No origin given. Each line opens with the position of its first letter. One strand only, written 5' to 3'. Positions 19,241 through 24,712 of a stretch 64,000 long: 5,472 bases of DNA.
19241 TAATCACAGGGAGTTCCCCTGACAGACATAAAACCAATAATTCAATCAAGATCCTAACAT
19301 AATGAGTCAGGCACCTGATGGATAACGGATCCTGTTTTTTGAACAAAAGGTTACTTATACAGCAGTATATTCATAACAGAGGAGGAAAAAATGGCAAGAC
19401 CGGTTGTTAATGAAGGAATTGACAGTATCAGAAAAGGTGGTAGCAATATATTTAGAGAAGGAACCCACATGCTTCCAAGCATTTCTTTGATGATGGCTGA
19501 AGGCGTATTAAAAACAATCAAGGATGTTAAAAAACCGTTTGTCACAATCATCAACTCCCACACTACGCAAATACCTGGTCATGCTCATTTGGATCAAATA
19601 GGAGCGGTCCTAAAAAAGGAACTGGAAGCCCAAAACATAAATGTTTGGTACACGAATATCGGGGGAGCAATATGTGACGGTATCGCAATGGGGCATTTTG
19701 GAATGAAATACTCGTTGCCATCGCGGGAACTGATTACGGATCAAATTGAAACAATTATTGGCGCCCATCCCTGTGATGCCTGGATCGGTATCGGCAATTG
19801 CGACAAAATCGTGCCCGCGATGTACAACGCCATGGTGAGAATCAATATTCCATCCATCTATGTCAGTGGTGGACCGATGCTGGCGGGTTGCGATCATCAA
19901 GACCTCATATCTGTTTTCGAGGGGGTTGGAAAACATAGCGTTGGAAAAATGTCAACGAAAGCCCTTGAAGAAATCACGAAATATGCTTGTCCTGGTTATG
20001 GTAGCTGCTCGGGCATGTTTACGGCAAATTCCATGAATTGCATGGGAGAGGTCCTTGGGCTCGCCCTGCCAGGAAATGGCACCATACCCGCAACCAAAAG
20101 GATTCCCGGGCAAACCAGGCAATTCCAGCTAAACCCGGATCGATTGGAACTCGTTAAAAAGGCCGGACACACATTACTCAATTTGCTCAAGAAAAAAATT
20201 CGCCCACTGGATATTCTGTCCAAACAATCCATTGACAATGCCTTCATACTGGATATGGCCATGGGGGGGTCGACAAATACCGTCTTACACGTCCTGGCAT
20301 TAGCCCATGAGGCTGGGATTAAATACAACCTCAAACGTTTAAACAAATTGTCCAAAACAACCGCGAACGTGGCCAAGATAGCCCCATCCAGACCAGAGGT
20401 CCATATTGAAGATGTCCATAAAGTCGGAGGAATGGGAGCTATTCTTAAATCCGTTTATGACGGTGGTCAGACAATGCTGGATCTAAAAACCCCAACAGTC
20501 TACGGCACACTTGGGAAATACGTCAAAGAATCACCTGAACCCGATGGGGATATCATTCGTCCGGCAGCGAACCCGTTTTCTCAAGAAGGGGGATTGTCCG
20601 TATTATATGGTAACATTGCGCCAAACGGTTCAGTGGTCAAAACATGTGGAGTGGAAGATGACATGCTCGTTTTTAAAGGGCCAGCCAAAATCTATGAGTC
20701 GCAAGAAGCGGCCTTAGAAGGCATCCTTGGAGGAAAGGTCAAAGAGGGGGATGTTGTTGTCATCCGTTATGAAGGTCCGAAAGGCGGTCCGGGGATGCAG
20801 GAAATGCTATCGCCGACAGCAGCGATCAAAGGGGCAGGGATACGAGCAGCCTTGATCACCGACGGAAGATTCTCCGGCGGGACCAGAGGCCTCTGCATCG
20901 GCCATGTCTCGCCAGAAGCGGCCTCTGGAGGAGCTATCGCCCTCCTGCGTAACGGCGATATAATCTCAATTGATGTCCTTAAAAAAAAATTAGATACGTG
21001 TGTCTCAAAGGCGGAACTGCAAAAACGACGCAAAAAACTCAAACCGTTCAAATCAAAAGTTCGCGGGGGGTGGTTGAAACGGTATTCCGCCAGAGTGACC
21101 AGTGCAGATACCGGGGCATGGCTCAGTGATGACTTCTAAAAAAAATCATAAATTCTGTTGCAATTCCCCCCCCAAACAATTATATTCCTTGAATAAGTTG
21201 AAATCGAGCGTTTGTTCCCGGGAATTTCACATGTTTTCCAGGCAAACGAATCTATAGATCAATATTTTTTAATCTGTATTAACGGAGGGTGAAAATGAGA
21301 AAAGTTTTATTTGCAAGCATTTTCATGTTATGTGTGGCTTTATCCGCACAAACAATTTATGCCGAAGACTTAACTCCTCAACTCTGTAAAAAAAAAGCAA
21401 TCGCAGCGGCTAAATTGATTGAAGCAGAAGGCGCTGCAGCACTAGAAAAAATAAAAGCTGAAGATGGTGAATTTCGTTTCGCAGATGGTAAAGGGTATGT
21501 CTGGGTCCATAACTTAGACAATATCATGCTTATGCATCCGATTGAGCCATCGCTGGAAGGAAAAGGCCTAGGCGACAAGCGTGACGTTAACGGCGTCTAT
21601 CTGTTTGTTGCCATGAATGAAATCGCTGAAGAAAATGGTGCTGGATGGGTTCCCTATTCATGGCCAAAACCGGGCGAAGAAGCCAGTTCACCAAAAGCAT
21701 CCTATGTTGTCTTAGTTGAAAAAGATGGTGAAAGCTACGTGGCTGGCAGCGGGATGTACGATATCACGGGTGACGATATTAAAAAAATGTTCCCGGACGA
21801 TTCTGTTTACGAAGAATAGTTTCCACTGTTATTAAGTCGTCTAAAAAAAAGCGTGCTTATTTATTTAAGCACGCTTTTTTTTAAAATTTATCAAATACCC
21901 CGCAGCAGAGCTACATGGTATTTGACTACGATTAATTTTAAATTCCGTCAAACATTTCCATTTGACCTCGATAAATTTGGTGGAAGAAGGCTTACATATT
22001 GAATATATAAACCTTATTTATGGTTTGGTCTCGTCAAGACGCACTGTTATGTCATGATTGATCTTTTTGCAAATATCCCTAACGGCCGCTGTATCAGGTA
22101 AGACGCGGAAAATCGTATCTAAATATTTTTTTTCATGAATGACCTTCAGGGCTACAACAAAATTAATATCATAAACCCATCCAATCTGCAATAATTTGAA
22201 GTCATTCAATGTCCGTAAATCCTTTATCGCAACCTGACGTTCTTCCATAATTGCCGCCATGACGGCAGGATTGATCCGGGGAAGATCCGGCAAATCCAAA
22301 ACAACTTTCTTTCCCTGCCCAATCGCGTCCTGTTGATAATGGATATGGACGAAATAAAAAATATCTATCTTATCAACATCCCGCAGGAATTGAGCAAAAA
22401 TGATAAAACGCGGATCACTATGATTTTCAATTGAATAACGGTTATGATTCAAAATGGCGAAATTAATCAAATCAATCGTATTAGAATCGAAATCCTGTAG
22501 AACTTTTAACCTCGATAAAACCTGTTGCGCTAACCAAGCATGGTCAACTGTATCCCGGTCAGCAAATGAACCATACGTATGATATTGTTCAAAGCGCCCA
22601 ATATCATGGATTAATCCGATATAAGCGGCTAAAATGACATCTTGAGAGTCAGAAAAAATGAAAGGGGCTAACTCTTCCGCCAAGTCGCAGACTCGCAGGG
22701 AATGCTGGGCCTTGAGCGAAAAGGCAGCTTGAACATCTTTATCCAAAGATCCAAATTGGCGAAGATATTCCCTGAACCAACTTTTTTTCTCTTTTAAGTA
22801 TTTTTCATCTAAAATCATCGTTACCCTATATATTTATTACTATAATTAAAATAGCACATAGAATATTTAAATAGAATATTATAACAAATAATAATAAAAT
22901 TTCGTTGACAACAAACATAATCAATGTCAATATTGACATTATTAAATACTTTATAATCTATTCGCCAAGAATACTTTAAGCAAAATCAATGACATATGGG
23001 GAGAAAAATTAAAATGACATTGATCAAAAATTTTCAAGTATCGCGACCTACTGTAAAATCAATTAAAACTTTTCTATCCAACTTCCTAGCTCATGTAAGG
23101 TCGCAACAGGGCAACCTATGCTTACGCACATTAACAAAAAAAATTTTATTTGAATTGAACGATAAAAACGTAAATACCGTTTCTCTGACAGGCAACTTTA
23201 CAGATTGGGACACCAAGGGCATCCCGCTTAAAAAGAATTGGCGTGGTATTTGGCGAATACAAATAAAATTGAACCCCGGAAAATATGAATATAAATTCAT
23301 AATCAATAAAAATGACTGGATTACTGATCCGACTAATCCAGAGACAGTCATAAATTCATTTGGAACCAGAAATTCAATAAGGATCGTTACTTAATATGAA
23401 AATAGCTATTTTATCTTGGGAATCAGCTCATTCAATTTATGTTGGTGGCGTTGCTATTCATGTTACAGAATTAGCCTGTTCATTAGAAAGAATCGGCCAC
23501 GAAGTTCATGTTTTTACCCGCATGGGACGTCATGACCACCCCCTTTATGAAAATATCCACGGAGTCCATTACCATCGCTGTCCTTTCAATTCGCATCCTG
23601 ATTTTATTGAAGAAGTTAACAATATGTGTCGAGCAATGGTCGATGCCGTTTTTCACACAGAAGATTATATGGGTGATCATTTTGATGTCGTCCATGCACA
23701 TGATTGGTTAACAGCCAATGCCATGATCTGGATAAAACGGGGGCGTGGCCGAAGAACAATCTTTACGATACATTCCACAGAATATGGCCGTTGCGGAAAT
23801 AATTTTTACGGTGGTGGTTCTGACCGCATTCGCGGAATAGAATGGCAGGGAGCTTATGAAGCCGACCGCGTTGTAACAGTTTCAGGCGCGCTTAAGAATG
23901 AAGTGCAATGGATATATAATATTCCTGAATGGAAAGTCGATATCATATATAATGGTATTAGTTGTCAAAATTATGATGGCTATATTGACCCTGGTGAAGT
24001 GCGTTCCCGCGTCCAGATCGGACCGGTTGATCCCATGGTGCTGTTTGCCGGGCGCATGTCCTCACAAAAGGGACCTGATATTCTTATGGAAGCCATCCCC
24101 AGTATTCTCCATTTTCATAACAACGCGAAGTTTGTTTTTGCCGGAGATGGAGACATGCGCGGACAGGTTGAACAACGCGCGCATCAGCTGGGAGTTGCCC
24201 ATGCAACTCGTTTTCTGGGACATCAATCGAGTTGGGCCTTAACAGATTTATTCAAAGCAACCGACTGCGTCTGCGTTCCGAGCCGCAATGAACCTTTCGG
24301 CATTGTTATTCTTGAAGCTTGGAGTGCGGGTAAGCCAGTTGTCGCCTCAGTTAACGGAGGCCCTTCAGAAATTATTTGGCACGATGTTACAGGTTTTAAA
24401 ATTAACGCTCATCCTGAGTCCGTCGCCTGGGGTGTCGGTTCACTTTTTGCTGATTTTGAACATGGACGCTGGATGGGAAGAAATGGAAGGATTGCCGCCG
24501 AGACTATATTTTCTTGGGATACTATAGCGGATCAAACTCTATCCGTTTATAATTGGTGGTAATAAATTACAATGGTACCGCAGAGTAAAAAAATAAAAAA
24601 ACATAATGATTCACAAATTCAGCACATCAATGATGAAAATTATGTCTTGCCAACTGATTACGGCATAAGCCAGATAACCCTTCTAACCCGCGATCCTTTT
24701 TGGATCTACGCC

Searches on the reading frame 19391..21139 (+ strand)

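Call 25: search_protein_families(library=pfam, proteins=[window:19391-21139:+], max_evalue=0.00001)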
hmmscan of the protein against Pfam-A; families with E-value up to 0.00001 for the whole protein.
window:19391-21139:+ (582 aa): 2 families
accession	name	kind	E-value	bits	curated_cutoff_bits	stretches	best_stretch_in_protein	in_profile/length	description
PF00920.27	ILVD_EDD_N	-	5.2e-105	351.5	27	1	48-372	1-310/316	Dihydroxy-acid/6-phosphogluconate dehydratase N-terminal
PF24877.1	ILV_EDD_C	-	1.3e-75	253.4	27.7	1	387-576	1-191/191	Dihydroxy-acid/6-phosphogluconate dehydratase C-terminal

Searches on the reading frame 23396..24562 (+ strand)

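Call 25: search_protein_families(library=pfam, proteins=[window:23396-24562:+], max_evalue=0.00001)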
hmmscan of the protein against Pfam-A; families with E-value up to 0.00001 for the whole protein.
window:23396-24562:+ (388 aa): 6 families
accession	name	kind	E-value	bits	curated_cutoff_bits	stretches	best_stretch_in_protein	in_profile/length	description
PF00534.26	Glycos_transf_1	-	6.4e-36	123.9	26.4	1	211-365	14-170/172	Glycosyl transferases group 1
PF13692.12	Glyco_trans_1_4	-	5.1e-30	105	27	1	213-353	2-142/142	Glycosyl transferases group 1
PF13439.12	Glyco_transf_4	-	6.4e-29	101.6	28.5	1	16-190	1-168/170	Glycosyltransferase Family 4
PF13579.12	Glyco_trans_4_4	-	3.8e-21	76.5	29.7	1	17-187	1-158/158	Glycosyl transferase 4-like domain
PF08323.17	Glyco_transf_5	-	4e-21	76.3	22.7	1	47-171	87-225/239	Starch synthase catalytic domain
PF20706.3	GT4-conflict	-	8.1e-11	42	26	1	16-332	11-325/385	Family 4 Glycosyltransferase in conflict systems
